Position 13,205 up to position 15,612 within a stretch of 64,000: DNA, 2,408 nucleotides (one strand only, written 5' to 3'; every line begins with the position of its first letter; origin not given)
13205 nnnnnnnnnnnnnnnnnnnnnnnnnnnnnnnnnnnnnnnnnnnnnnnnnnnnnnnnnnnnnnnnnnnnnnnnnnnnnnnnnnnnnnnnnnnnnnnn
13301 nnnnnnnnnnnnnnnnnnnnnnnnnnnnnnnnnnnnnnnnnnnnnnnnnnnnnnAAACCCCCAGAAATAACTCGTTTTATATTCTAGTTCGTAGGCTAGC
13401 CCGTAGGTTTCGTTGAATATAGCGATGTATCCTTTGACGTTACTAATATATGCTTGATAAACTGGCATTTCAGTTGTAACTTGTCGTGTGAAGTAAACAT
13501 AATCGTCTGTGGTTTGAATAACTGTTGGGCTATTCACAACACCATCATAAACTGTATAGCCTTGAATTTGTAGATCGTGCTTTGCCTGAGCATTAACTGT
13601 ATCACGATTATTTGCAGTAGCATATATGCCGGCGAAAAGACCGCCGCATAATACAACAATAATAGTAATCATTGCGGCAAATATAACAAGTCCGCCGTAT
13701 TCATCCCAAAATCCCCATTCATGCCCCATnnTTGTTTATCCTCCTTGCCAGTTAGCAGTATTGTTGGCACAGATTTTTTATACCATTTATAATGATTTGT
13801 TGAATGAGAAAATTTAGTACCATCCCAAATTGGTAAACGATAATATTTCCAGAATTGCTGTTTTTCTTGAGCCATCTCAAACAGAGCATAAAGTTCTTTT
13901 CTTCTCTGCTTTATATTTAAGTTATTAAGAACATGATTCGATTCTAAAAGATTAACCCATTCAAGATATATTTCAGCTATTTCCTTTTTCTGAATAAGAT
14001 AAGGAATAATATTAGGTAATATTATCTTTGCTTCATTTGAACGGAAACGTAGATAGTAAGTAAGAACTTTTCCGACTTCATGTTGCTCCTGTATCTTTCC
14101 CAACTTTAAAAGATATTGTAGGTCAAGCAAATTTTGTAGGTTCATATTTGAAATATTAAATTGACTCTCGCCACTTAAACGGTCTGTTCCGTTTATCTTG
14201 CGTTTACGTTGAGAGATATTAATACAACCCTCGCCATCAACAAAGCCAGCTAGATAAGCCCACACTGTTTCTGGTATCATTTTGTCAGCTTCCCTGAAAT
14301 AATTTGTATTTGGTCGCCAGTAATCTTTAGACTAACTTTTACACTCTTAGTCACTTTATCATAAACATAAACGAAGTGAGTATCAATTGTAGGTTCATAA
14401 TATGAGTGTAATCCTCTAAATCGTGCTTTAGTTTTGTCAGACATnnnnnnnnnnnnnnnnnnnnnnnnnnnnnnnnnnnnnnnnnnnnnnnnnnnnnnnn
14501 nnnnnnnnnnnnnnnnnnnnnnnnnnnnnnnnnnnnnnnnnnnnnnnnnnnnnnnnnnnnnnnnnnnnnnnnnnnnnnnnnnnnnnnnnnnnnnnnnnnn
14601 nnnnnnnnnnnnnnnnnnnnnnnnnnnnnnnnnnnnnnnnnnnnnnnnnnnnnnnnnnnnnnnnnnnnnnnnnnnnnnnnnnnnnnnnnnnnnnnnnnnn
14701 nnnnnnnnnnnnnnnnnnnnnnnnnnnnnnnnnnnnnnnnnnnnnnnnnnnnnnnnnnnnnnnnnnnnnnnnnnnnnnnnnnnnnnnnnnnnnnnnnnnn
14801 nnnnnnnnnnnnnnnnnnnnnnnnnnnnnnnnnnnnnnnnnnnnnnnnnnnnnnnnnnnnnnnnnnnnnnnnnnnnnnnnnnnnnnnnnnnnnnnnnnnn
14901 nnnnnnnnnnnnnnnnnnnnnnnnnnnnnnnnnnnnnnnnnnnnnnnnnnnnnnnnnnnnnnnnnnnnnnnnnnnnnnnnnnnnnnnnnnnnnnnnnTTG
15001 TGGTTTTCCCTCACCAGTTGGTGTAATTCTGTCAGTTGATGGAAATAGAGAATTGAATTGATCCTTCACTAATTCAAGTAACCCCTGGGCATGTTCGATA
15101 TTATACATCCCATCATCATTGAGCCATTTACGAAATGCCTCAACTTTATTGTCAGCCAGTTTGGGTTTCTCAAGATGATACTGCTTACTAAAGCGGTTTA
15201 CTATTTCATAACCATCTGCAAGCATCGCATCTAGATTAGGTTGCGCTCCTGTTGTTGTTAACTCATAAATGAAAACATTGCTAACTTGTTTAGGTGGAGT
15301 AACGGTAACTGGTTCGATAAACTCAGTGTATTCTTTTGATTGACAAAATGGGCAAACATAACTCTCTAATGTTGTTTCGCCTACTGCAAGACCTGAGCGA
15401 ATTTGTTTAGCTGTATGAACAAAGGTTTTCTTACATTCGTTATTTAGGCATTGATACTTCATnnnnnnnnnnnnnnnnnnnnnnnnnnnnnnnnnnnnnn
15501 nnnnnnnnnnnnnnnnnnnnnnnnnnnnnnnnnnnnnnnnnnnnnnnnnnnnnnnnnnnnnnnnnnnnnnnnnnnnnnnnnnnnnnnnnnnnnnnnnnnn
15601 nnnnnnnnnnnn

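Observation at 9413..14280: Two paralogous free-standing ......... homing-endonuclease genes inserted among small membrane-protein genes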

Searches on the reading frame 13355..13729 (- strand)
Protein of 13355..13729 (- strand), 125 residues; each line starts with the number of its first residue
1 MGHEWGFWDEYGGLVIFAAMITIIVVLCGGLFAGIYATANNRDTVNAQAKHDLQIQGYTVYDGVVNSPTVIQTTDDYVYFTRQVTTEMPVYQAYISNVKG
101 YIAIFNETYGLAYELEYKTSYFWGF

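Call 23: find_encoding_contigs(protein=window:13355-13729:-, flank=6000, max_places=10)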
Protein window:13355-13729:- (125 aa): 5 contigs read that carry it; 1 place shown.
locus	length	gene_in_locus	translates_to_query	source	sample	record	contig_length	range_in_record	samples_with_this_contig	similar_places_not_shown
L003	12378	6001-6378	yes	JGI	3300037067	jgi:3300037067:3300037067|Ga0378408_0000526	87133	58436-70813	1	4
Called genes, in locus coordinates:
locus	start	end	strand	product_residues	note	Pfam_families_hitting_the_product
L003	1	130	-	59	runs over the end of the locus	-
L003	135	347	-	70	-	-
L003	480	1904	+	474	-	PF01145:Band_7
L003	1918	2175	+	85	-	-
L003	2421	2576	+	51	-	-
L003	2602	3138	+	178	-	-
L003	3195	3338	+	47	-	-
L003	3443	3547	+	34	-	-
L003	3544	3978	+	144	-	-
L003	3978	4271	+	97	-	-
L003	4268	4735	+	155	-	-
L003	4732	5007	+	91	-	-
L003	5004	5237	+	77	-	-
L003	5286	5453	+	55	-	-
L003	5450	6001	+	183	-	PF00961:LAGLIDADG_1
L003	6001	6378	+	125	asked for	-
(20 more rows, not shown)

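Call 73: search_protein_families(library=padloc, proteins=[window:13355-13729:-], max_evalue=0.01)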
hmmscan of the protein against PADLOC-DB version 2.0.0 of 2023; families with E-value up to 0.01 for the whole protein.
window:13355-13729:- (125 aa): 0 families

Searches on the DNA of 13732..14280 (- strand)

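Call 52: search_rna_families(sources=[L015, L017, L036, L060, L094], threshold=gathering)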
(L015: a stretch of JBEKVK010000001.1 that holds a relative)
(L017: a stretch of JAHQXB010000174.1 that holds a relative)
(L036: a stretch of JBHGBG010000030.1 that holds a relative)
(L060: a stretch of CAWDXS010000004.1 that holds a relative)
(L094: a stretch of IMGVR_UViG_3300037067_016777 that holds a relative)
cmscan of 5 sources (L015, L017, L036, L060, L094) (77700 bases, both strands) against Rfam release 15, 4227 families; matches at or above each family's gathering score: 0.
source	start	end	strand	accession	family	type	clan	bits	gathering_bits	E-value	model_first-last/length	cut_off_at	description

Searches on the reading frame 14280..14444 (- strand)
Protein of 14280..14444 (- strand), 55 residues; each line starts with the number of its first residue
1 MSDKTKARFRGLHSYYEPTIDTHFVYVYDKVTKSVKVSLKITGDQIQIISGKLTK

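Call 73: search_protein_families(library=padloc, proteins=[window:14280-14444:-], max_evalue=0.01)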
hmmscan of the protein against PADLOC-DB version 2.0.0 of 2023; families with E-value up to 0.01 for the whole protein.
window:14280-14444:- (55 aa): 0 families

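Call 93: find_homologous_proteins(query=window:14280-14444:-, max_evalue=0.01)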
Query window:14280-14444:- (55 aa): 2 proteins with E <= 0.01 among 2 candidates.
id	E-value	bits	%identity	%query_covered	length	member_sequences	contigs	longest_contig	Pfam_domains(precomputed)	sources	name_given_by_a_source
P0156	2.9e-28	113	100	100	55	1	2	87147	-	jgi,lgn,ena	jgi:hypothetical protein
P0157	9.8e-18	80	71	93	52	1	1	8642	-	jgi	jgi:hypothetical protein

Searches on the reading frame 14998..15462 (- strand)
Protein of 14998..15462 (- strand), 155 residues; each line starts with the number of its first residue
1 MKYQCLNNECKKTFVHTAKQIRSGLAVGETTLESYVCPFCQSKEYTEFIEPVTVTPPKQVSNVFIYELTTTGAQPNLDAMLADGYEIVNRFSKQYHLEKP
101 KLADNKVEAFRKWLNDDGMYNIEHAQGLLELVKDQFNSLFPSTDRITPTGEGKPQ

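Call 22: find_related_loci(query=window:14998-15462:-, collection=viral_contigs, flank=10000)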
Query window:14998-15462:- (155 aa) in viral_contigs; peptide patterns used: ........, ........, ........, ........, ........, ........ (x = any residue, [..] = any of these).
13 stretches matched a pattern, but none encodes a relative of the query by tblastn (E <= 1e-3).

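Call 67: search_protein_families(library=pfam, proteins=[window:14998-15462:-], max_evalue=0.01)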
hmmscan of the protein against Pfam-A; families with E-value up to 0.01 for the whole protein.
window:14998-15462:- (155 aa): 0 families
